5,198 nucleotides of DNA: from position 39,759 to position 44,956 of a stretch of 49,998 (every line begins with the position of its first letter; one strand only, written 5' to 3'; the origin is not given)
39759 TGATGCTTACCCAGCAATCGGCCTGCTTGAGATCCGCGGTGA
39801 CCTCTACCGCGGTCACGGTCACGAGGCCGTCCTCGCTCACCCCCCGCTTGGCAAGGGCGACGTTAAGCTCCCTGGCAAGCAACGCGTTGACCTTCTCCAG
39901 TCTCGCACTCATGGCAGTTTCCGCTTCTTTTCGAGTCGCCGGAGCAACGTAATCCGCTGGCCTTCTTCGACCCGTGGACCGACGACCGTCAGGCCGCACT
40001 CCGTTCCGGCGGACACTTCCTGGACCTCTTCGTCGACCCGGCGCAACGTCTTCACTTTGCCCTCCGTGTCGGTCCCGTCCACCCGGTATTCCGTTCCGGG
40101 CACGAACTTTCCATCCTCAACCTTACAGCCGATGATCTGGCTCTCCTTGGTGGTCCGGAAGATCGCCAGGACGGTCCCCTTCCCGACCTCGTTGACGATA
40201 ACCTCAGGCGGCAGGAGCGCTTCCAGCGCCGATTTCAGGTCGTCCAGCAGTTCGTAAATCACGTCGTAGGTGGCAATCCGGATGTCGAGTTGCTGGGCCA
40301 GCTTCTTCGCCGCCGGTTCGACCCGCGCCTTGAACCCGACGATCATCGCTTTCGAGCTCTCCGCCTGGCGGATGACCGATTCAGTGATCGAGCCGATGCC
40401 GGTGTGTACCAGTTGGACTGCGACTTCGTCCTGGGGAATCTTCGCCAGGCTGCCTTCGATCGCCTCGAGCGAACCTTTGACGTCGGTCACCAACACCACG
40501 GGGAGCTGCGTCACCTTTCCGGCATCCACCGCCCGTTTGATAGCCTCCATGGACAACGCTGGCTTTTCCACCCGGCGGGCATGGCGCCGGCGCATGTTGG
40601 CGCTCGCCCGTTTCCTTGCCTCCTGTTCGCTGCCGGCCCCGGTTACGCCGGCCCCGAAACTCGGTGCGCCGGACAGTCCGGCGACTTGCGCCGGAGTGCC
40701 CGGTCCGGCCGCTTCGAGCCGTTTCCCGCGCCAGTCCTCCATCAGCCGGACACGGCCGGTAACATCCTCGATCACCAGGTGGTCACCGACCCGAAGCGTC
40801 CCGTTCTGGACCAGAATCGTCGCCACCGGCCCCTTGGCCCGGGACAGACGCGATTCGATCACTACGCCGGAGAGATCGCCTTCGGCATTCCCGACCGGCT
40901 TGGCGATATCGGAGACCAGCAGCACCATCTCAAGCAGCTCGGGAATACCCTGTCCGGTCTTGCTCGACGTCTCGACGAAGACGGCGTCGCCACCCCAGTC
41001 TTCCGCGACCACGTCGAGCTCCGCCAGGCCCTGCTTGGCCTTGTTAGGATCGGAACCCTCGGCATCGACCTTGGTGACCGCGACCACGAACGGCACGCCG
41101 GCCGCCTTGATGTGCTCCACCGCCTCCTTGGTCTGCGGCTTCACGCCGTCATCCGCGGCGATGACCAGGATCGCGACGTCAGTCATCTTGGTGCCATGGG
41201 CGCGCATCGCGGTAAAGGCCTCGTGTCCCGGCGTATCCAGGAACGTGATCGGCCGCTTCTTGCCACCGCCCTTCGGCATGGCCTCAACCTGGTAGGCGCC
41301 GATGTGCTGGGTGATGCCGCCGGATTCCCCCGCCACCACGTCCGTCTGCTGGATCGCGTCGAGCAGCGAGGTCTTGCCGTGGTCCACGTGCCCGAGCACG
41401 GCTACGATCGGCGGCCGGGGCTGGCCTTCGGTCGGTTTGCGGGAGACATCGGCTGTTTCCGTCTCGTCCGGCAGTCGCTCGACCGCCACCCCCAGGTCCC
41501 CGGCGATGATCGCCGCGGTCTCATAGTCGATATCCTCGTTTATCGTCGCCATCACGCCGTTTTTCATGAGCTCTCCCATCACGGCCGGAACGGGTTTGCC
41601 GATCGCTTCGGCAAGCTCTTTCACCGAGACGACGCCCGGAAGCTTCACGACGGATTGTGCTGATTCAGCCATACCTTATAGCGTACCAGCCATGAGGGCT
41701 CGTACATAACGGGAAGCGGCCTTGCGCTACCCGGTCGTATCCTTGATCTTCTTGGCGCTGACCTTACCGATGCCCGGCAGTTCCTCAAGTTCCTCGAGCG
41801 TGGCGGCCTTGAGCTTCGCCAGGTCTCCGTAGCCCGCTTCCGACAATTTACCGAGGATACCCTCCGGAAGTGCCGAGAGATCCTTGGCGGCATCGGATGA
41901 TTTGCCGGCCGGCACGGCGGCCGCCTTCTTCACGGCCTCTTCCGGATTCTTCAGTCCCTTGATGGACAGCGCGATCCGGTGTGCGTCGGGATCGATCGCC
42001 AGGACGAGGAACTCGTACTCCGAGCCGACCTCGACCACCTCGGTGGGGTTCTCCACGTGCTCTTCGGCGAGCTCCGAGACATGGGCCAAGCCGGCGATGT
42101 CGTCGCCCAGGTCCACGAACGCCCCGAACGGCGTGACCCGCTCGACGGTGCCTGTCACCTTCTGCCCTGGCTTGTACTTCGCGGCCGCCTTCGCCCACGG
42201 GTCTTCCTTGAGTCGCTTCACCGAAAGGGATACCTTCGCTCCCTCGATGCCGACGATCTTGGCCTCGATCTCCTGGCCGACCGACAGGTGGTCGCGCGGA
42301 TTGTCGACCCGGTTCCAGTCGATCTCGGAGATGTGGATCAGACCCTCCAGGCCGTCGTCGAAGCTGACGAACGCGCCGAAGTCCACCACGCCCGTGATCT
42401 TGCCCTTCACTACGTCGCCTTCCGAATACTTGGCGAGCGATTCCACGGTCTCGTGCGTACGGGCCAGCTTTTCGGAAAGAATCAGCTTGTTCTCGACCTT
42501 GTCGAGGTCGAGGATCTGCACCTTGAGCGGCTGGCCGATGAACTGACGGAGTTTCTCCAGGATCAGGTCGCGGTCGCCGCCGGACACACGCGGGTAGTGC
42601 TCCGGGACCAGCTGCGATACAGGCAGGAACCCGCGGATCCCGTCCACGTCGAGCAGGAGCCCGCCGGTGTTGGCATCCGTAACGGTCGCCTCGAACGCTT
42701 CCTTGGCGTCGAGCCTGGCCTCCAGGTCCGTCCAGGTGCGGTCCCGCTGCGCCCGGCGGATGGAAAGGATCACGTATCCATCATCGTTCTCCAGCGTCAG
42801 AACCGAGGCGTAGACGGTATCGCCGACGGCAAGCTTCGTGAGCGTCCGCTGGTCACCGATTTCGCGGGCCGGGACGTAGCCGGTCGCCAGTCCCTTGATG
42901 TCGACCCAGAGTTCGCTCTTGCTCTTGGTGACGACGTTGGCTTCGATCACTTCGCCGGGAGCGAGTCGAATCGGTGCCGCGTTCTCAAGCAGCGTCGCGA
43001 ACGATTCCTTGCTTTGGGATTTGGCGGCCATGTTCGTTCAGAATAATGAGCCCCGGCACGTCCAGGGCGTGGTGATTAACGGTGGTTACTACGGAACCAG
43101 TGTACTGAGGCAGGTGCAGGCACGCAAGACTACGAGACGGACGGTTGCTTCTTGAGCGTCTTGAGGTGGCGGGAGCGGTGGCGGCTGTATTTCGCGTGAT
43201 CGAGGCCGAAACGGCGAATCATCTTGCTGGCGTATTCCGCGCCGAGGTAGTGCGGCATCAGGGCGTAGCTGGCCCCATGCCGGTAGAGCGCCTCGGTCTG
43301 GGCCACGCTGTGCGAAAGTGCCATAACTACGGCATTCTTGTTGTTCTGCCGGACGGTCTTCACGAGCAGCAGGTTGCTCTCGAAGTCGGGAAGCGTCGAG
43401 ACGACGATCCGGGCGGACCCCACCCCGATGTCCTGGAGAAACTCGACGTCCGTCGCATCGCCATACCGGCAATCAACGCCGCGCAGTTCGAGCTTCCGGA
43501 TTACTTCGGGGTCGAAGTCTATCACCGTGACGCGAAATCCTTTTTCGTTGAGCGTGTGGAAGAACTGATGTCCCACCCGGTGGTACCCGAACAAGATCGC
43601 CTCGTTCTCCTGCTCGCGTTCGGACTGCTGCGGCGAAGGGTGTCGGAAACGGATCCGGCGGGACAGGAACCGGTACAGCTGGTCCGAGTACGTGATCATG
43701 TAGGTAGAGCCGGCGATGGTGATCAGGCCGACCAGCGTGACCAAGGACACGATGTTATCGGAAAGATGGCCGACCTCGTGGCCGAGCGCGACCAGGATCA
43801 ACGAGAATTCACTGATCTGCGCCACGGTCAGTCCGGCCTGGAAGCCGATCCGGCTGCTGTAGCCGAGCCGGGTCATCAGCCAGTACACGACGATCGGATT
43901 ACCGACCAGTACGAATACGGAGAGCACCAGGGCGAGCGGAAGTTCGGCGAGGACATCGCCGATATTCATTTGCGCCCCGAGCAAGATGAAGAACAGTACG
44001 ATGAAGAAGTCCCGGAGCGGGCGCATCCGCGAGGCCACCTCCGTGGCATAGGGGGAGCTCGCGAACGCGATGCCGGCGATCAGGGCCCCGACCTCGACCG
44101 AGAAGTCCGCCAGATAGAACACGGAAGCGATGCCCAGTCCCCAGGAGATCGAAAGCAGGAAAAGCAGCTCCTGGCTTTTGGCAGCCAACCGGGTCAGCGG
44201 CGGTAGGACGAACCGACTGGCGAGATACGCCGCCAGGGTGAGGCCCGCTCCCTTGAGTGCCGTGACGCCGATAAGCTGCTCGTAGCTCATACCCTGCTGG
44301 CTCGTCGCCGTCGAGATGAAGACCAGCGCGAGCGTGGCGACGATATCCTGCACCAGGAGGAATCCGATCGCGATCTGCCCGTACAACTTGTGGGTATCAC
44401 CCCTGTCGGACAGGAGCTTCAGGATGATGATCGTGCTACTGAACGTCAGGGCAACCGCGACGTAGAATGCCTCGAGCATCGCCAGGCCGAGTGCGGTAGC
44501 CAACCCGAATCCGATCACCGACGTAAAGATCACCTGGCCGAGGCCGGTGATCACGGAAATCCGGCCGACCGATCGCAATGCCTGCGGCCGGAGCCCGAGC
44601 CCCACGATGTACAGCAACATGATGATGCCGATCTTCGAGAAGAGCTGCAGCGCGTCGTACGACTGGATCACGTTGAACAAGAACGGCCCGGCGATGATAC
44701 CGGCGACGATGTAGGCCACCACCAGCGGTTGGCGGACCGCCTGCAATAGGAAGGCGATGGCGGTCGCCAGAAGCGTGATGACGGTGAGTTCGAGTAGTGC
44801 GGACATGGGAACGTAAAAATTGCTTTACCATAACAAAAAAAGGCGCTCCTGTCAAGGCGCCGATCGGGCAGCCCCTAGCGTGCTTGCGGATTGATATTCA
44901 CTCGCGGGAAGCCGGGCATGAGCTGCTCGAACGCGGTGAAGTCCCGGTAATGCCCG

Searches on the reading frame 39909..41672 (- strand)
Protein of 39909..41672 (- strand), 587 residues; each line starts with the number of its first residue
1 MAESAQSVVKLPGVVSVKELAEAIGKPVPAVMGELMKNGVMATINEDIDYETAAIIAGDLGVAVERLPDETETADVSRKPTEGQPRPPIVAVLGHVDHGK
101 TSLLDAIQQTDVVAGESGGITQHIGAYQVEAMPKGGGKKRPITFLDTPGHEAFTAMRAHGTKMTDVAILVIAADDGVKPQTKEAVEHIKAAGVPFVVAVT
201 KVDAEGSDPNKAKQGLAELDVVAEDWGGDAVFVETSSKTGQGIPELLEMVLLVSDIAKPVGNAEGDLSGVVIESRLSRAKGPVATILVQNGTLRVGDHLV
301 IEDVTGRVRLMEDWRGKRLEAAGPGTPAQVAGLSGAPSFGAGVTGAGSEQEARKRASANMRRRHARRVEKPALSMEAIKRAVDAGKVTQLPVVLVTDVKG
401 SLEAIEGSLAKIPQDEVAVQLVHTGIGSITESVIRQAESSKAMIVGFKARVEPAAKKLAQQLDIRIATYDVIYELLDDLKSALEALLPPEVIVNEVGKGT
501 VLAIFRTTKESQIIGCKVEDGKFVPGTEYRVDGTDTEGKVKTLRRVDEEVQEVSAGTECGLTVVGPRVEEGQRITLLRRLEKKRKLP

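Call 38: search_protein_families(library=pfam, proteins=[window:39909-41672:-], max_evalue=0.001)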
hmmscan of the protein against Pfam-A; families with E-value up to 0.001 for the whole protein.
window:39909-41672:- (587 aa): 9 families
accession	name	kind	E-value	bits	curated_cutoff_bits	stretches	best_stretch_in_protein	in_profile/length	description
PF00009.33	GTP_EFTU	-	3.9e-33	115.1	26.5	1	89-251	5-183/188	Elongation factor Tu GTP binding domain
PF11987.13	IF-2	-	2.8e-31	108.3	27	1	368-480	5-117/117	Translation-initiation factor 2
PF22042.2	EF-G_D2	-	1.3e-20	73.8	27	1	267-341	2-79/84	Elongation factor G domain 2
PF04760.21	IF2_N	-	3.6e-12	46.3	25.3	1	14-62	3-52/53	Translation initiation factor IF-2, N-terminal region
PF01926.29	MMR_HSR1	-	1.1e-09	38.8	21.9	1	90-201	2-113/113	50S ribosome-binding GTPase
PF03144.31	GTP_EFTU_D2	-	1.4e-08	35.5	30.3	1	512-570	2-65/73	Elongation factor Tu domain 2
PF00071.28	Ras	-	1.5e-06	28.3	21.6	1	91-250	3-156/162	Ras family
PF14578.12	GTP_EFTU_D4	-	9.5e-05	22.7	23.8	1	504-572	12-83/86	Elongation factor Tu domain 4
PF08477.19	Roc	-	0.00019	22.1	27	1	90-203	2-119/119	Ras of Complex, Roc, domain of DAPkinase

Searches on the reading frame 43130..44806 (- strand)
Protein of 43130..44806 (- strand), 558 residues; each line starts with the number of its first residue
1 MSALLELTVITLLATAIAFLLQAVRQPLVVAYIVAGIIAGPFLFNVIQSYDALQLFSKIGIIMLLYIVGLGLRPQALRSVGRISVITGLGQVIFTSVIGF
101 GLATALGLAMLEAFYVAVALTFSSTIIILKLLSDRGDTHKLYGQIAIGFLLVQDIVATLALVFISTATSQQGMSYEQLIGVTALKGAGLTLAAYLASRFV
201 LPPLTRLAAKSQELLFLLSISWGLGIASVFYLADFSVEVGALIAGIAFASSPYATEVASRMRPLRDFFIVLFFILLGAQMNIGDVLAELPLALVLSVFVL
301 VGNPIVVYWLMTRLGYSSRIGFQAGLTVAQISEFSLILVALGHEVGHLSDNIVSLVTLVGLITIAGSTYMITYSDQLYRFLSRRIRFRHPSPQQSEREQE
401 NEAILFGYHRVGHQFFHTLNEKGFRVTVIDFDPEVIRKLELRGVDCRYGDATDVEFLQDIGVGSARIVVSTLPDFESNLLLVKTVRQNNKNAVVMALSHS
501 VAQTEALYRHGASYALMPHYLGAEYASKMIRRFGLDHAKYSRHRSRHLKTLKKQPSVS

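Call 38: search_protein_families(library=pfam, proteins=[window:43130-44806:-], max_evalue=0.001)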
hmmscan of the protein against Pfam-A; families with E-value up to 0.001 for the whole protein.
window:43130-44806:- (558 aa): 2 families
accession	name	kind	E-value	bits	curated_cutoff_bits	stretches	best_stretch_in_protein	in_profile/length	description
PF00999.27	Na_H_Exchanger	-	6.8e-52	177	26.2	1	12-366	5-364/375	Sodium/hydrogen exchanger, transmembrane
PF02254.24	TrkA_N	-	7.3e-23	81.5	23.8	1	404-518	2-116/116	TrkA-N domain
